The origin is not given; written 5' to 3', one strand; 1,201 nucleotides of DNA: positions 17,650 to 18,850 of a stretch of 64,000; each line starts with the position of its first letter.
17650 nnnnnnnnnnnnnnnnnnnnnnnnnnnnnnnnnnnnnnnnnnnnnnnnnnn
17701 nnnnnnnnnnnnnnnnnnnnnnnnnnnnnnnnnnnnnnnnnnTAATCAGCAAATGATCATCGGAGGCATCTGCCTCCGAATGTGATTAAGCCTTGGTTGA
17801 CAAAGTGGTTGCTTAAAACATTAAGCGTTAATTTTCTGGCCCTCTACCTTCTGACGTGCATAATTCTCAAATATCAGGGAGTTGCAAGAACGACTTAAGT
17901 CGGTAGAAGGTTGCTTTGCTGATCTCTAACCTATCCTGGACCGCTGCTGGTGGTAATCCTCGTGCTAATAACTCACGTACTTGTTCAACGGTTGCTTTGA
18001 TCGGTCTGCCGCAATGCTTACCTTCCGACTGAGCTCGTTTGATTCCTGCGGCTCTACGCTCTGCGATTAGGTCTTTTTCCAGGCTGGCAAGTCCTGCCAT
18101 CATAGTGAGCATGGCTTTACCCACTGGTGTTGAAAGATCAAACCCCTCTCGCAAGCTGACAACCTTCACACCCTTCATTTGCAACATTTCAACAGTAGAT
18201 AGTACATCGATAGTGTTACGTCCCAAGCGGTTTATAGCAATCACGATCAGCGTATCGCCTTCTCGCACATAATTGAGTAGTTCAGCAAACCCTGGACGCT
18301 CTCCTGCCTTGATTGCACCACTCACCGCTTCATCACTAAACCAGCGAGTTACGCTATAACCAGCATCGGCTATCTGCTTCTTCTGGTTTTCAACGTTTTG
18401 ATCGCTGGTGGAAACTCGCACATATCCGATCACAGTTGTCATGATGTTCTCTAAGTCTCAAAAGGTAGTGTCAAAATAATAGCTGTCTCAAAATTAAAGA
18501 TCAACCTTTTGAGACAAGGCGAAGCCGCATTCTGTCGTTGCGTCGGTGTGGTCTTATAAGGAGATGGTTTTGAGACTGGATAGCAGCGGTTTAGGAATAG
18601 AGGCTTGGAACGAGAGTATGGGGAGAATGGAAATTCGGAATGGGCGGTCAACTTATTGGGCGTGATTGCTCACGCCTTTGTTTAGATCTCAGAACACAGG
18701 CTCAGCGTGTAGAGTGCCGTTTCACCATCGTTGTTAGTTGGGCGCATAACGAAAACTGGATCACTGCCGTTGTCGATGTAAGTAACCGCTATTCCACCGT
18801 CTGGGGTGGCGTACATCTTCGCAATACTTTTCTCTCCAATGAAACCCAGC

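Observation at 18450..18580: Clustered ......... motifs upstream of the serine recombinase (candidate res site)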

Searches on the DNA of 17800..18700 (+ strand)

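Call 5: search_dna_similar(query=window:17800-18700:+, collection=plasmids, mode=near, max_rows=20)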
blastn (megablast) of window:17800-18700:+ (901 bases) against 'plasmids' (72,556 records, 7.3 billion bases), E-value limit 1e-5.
No match.

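Call 6: search_dna_similar(query=window:17800-18700:+, collection=ecoli_genomes, mode=near, max_rows=25)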
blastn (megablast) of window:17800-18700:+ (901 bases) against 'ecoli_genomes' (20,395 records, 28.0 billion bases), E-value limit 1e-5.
Records with a match: 48; places in all: 48; records where one place covers at least 80% of the query: 44.
Genomes with a match: 48 of 5426; with a place that covers at least 80% of the query: 44. Places per genome that has any: lowest 1, median 1, highest 1. On chromosomes: 48 places; on plasmids: 0.
Best place of each record, by identity: >=99% 6; 95-99% 1; 90-95% 4; 80-90% 37.
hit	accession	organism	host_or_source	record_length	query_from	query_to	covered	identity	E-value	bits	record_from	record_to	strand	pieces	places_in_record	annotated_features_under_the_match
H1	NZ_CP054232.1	Escherichia coli strain EcPF7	Homo sapiens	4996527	1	901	100%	100.0%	0e+0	1664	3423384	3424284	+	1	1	recombinase family protein | hypothetical protein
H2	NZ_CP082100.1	Escherichia coli strain MS15047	Homo sapiens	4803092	1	901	100%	100.0%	0e+0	1664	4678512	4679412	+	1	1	recombinase family protein | hypothetical protein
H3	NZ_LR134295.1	Escherichia coli strain NCTC9080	missing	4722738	1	901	100%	100.0%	0e+0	1664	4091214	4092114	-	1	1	recombinase family protein | hypothetical protein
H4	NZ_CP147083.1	Escherichia coli strain JSWP006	municipal wastewater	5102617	1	901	100%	99.8%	0e+0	1653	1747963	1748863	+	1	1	recombinase family protein | hypothetical protein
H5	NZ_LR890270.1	Escherichia coli strain MINF_7C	Homo sapiens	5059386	1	901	100%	99.8%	0e+0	1653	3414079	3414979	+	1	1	recombinase family protein | hypothetical protein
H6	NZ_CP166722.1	Escherichia coli strain CEA106S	Human biopsy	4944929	1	901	100%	99.7%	0e+0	1648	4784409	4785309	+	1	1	recombinase family protein | hypothetical protein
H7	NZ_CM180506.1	Escherichia coli strain E1739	Homo sapiens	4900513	1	901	100%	95.7%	0e+0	1448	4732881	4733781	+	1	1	recombinase family protein | hypothetical protein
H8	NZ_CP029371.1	Escherichia coli strain C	cow's milk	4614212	58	901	94%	87.6%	0e+0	977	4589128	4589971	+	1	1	recombinase family protein | hypothetical protein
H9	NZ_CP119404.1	Escherichia coli strain MRE162 substr. UK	Human faeces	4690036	58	901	94%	87.6%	0e+0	977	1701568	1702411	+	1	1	recombinase family protein | hypothetical protein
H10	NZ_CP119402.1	Escherichia coli strain MRE162 substr. FRA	not provided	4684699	58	901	94%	87.6%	0e+0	977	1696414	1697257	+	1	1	recombinase family protein | hypothetical protein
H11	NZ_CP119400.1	Escherichia coli strain MRE162 substr. NOR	not provided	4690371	58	901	94%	87.6%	0e+0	977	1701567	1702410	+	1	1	recombinase family protein | hypothetical protein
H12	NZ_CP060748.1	Escherichia coli strain EC96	Homo sapiens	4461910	60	901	93%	87.7%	0e+0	981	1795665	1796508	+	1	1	recombinase family protein | hypothetical protein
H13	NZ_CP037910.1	Escherichia coli strain YSP8-1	pig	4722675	60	901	93%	87.7%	0e+0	981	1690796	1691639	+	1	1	recombinase family protein | hypothetical protein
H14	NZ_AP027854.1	Escherichia coli strain 2017-19-1CC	Homo sapiens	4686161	60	901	93%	87.7%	0e+0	981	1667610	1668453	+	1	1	recombinase family protein | hypothetical protein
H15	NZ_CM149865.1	Escherichia coli strain LCP17S3_I1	Sus scrofa domesticus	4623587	60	901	93%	87.7%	0e+0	981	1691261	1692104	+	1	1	recombinase family protein | hypothetical protein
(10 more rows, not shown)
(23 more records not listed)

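Call 9: get_annotated_region(hit=H1, flank=9000)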
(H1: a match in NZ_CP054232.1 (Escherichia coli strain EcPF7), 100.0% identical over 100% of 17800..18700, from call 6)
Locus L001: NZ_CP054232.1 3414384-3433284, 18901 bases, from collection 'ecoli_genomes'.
description: Escherichia coli strain EcPF7 chromosome, complete genome
organism: Escherichia coli strain EcPF7 (NCBI taxid 562)
replicon: chromosome; assembly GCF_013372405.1
host: Homo sapiens; source: urine; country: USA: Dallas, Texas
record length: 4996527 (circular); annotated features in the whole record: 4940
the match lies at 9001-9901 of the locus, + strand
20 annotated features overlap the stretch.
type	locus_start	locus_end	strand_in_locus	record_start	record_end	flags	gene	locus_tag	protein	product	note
CDS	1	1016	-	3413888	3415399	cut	pepA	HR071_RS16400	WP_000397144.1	leucyl aminopeptidase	-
CDS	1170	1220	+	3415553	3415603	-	ytgA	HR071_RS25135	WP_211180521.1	protein YtgA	-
CDS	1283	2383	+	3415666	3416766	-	lptF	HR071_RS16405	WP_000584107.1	LPS export ABC transporter permease LptF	-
CDS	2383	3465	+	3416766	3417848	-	lptG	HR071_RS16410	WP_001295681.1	LPS export ABC transporter permease LptG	-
CDS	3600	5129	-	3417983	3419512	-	yjgR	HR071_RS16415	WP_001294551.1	helicase HerA-like C-terminal domain-containing protein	-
CDS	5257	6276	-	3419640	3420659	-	ahr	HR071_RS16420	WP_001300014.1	NADPH-dependent aldehyde reductase Ahr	-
tRNA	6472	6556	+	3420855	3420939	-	-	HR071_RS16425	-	tRNA-Leu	-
CDS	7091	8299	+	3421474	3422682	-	-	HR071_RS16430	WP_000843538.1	DNA cytosine methyltransferase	-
CDS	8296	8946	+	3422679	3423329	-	-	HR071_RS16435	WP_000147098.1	Eco29kI family restriction endonuclease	-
CDS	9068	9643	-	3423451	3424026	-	-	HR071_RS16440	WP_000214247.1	recombinase family protein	-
CDS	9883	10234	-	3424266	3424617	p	-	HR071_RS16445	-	hypothetical protein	frameshifted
CDS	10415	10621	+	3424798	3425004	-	-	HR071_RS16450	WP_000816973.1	hypothetical protein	-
CDS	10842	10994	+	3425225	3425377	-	-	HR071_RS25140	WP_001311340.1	hypothetical protein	-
CDS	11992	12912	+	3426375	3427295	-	-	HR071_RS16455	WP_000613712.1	winged helix-turn-helix domain-containing protein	-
CDS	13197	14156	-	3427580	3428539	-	kwaB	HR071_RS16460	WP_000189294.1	anti-phage protein KwaB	-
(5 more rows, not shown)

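Call 10: get_annotated_region(hit=H8, flank=9000)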
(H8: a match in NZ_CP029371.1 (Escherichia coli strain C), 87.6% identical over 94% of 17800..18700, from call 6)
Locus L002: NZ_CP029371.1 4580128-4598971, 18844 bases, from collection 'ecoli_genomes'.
description: Escherichia coli strain C chromosome, complete genome
organism: Escherichia coli strain C (NCBI taxid 562)
replicon: chromosome; assembly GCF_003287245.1
host: -; source: cow's milk; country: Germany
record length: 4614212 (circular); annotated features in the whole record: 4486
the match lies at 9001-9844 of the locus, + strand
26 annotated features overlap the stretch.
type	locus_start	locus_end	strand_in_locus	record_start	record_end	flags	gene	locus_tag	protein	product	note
CDS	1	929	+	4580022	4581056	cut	yehA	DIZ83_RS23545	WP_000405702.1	putative fimbrial-like adhesin protein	-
CDS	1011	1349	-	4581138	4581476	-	rcnB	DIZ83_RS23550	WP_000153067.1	Ni(II)/Co(II) efflux transporter accessory subunit RcnB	-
CDS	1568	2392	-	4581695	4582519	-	rcnA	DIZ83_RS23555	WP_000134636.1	nickel/cobalt efflux protein RcnA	-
CDS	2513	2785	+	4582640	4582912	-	rcnR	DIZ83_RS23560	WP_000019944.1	Ni(II)/Co(II)-binding transcriptional repressor RcnR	-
riboswitch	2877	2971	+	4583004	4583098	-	-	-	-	riboswitch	TPP riboswitch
CDS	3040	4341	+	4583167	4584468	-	-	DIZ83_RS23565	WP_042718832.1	tyrosine-type recombinase/integrase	-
CDS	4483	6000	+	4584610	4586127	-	-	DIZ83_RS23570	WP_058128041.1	SIR2 family protein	-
CDS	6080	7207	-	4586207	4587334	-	-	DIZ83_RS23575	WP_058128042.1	beta family protein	-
CDS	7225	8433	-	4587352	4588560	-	-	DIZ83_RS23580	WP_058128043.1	ImmA/IrrE family metallo-endopeptidase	-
CDS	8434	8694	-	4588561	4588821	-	-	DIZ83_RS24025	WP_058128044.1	type II toxin-antitoxin system HigB family toxin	-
CDS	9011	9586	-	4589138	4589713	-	-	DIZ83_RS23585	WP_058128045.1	recombinase family protein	-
CDS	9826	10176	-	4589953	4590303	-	-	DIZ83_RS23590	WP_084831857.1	hypothetical protein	-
CDS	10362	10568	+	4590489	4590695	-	-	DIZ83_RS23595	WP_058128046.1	hypothetical protein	-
CDS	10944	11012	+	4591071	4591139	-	-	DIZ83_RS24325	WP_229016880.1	hypothetical protein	-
CDS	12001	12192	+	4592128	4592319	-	-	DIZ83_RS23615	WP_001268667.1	hypothetical protein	-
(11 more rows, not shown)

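Call 11: get_annotated_region(hit=H7, flank=9000)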
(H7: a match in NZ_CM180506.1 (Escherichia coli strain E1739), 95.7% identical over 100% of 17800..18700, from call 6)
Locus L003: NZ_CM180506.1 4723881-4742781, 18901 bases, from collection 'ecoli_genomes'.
description: Escherichia coli strain E1739 chromosome, whole genome shotgun sequence
organism: Escherichia coli strain E1739 (NCBI taxid 562)
replicon: chromosome; assembly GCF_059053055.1
host: Homo sapiens; source: Diarrheal stool; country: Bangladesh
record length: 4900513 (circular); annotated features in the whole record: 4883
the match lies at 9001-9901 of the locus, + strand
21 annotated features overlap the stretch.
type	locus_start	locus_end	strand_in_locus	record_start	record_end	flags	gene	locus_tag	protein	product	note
CDS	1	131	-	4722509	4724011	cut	yjgR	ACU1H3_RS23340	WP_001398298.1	helicase HerA-like C-terminal domain-containing protein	-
CDS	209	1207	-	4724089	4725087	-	idnR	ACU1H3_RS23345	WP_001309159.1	DNA-binding transcriptional regulator IdnR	-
CDS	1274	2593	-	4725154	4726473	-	idnT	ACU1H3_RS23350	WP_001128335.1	gnt-II system L-idonate transporter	-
CDS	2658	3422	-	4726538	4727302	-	idnO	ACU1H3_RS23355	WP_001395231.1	gluconate 5-dehydrogenase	-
CDS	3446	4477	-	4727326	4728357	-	idnD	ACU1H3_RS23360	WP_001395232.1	L-idonate 5-dehydrogenase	-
CDS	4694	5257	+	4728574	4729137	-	idnK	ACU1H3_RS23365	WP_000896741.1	gluconokinase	-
CDS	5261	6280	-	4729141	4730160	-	ahr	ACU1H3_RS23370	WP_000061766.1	NADPH-dependent aldehyde reductase Ahr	-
tRNA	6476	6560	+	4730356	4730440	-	-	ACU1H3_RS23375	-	tRNA-Leu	-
CDS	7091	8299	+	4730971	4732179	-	-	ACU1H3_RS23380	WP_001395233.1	DNA cytosine methyltransferase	-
CDS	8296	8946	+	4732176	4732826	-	-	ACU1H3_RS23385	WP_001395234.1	Eco29kI family restriction endonuclease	-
CDS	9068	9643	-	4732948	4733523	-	-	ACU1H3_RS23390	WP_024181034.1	recombinase family protein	-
CDS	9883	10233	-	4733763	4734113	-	-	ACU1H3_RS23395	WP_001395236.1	hypothetical protein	-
CDS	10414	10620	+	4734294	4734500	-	-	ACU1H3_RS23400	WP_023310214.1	hypothetical protein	-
CDS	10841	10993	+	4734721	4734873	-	-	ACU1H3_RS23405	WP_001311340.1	hypothetical protein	-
CDS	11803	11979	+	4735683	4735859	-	-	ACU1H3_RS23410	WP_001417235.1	hypothetical protein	-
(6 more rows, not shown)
